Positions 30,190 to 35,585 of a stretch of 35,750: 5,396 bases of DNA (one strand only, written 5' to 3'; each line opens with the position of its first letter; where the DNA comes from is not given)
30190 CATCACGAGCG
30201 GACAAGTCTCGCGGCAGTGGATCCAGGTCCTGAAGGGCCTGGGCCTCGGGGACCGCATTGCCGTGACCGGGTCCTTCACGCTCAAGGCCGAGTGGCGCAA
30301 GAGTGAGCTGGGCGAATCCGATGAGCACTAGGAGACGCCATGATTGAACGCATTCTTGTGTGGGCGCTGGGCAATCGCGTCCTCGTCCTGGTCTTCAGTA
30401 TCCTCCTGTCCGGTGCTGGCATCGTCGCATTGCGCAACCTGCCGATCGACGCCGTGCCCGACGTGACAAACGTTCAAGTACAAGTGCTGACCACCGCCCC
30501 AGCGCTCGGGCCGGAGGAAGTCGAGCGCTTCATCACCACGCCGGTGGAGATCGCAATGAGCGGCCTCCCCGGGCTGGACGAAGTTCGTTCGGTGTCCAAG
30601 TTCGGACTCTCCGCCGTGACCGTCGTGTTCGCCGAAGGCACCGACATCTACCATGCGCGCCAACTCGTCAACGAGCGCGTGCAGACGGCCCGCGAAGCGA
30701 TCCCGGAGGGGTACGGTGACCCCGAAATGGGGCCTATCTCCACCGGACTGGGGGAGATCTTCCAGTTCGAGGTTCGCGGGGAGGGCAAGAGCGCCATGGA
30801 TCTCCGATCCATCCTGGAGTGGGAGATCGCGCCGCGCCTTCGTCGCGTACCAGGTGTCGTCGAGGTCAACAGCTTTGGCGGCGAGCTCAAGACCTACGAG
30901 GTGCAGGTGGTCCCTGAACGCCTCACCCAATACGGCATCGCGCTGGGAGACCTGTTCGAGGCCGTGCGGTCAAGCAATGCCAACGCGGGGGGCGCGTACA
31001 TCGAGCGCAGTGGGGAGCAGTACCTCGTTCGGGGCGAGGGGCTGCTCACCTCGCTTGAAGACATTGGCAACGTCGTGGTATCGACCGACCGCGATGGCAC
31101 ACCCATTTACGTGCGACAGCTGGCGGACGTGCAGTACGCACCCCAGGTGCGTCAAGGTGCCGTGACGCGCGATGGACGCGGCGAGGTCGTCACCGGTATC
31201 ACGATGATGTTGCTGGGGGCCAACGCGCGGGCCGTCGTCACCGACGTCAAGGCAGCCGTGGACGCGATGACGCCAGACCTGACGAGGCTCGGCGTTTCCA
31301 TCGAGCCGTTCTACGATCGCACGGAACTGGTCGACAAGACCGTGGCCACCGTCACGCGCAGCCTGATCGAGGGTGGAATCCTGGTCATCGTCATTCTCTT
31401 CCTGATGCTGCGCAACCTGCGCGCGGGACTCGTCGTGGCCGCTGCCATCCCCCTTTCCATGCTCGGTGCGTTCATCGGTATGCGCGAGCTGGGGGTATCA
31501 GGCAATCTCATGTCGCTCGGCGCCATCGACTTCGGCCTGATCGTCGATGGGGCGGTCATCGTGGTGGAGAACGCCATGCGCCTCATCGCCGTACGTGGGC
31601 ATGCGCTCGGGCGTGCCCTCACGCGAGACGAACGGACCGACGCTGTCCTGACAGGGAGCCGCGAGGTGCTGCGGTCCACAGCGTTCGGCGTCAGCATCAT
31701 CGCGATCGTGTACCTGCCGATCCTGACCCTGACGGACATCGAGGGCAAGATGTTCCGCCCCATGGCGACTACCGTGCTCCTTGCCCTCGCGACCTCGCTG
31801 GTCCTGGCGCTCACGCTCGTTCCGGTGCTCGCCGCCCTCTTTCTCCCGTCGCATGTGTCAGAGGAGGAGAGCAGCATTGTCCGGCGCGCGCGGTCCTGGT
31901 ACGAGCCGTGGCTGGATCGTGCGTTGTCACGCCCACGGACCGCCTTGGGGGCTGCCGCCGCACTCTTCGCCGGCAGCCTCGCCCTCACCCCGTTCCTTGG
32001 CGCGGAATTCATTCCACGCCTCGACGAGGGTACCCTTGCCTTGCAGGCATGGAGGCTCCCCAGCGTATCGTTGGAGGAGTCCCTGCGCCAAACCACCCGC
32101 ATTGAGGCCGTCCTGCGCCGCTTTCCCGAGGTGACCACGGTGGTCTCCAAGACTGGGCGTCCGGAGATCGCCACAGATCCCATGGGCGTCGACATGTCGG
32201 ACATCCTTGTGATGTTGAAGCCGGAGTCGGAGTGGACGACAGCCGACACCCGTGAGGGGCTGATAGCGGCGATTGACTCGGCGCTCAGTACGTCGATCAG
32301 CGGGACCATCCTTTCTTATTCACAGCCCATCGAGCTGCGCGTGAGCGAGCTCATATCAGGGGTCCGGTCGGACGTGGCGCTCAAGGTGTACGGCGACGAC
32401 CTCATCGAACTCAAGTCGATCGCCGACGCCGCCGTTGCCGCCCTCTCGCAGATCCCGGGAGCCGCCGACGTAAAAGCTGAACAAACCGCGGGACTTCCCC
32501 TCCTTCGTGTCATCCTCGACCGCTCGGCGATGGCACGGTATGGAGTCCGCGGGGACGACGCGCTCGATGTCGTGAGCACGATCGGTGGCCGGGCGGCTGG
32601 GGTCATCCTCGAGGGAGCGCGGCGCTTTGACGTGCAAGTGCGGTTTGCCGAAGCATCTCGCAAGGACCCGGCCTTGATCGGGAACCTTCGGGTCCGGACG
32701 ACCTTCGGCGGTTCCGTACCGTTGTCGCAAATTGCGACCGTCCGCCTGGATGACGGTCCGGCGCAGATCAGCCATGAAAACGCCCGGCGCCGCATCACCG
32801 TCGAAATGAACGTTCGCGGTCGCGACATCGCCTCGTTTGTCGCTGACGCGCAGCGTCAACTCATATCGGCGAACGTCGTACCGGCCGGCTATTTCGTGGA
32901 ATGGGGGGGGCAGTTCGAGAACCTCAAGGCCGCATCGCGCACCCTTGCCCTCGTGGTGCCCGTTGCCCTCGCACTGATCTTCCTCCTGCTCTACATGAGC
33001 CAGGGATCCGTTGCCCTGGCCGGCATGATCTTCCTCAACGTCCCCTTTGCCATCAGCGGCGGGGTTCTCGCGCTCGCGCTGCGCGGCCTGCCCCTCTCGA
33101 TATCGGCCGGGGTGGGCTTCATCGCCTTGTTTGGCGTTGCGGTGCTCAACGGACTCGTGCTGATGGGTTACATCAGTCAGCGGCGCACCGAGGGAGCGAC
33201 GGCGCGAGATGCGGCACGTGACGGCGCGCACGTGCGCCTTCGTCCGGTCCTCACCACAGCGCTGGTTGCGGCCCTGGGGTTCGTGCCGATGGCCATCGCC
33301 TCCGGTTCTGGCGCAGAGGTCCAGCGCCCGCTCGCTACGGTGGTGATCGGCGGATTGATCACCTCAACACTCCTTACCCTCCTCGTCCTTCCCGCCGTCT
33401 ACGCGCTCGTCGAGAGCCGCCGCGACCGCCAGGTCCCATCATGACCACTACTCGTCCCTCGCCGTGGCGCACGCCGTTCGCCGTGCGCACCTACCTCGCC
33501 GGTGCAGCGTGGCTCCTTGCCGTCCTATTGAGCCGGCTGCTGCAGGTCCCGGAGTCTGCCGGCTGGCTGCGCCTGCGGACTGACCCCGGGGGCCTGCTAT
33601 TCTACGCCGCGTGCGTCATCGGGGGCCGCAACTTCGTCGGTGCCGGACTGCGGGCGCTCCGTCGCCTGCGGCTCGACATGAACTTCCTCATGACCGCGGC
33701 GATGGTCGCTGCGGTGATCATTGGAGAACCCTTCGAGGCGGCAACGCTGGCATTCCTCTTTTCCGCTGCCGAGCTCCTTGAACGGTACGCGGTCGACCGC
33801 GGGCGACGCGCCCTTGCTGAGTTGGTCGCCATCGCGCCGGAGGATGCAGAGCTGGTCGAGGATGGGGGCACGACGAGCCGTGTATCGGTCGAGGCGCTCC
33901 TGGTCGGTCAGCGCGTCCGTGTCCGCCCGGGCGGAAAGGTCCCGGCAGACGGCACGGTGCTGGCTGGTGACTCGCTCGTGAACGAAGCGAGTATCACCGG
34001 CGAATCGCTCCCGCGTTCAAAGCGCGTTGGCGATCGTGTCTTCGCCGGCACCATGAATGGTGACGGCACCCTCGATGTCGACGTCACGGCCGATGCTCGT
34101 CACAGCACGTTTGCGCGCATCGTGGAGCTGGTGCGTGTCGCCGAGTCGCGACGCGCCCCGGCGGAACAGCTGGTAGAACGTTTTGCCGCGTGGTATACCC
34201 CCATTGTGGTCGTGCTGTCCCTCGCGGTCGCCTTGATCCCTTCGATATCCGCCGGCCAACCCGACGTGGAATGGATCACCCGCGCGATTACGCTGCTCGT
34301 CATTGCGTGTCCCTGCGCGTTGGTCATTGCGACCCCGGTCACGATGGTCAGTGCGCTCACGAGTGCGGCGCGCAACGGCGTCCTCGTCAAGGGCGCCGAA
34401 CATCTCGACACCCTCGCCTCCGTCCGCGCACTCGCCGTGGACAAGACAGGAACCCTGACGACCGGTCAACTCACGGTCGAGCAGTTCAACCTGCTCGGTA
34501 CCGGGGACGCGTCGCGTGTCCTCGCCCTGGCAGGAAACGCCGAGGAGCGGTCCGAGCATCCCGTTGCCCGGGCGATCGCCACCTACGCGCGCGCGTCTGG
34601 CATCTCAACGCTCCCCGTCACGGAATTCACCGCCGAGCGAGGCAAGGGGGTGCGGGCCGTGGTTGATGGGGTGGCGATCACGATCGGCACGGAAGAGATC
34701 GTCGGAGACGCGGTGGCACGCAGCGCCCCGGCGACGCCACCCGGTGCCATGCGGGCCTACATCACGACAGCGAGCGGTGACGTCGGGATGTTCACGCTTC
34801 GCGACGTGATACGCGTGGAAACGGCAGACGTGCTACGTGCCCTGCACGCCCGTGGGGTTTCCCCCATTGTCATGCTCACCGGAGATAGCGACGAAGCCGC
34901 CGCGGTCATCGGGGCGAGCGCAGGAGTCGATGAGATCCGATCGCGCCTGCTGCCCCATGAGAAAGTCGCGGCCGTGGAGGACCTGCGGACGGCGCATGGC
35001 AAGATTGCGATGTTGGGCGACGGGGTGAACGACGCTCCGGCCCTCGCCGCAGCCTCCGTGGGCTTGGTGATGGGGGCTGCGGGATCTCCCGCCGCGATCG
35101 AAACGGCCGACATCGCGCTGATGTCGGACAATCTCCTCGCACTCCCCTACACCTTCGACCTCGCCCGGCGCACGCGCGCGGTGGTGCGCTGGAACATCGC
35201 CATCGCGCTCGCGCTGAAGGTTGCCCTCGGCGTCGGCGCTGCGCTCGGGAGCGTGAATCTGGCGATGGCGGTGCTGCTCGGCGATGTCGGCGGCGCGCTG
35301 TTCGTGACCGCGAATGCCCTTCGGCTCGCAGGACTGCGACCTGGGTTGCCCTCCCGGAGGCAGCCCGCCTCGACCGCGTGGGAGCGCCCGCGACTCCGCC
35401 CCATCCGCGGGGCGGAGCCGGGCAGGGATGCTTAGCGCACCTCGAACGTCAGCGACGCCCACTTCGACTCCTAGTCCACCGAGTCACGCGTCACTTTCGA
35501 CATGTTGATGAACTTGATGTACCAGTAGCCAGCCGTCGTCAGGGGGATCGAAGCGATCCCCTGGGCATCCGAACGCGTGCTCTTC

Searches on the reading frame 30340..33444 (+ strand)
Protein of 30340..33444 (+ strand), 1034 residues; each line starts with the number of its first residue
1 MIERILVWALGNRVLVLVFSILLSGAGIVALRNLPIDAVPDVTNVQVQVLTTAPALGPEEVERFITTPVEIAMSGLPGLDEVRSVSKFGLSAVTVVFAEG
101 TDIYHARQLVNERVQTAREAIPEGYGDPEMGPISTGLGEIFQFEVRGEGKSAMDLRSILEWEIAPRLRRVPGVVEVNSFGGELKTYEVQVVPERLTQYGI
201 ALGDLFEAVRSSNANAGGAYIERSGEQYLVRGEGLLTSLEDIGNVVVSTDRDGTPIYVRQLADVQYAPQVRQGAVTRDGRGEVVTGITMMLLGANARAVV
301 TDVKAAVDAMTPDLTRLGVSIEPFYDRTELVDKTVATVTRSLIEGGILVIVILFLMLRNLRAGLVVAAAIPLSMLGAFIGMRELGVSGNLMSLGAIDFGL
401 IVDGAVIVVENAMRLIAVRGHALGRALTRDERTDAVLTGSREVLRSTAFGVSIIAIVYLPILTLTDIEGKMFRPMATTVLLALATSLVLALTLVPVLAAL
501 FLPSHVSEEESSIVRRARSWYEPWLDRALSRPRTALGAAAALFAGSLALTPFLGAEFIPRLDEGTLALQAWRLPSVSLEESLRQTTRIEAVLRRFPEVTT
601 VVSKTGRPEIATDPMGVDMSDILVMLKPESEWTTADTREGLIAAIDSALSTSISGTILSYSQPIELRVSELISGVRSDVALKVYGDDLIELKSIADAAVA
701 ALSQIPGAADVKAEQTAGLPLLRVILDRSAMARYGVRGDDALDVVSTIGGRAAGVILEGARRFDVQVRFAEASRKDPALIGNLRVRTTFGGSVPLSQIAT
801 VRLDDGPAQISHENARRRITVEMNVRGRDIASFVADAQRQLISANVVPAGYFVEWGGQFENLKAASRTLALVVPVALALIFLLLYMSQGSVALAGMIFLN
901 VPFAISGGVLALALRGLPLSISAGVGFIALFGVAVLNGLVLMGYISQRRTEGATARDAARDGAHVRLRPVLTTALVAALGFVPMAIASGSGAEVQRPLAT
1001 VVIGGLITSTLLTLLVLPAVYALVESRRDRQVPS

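Call 8: search_protein_families(library=pfam, proteins=[window:30340-33444:+], max_evalue=0.01)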
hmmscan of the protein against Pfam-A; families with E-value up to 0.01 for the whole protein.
window:30340-33444:+ (1034 aa): 1 family
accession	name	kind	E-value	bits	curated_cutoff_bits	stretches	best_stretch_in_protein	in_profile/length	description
PF00873.25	ACR_tran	-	2.2e-278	926.6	28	1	9-1024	5-1020/1021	AcrB/AcrD/AcrF family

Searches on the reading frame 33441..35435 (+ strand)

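Call 8: search_protein_families(library=pfam, proteins=[window:33441-35435:+], max_evalue=0.01)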
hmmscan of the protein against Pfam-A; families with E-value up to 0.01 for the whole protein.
window:33441-35435:+ (664 aa): 2 families
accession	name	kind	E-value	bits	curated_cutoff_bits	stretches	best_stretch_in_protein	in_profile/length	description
PF00122.25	E1-E2_ATPase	-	2.3e-51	174.3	28.1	1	132-312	3-181/181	E1-E2 ATPase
PF00702.32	Hydrolase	-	5.8e-25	89.2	26.4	1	328-538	1-190/191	haloacid dehalogenase-like hydrolase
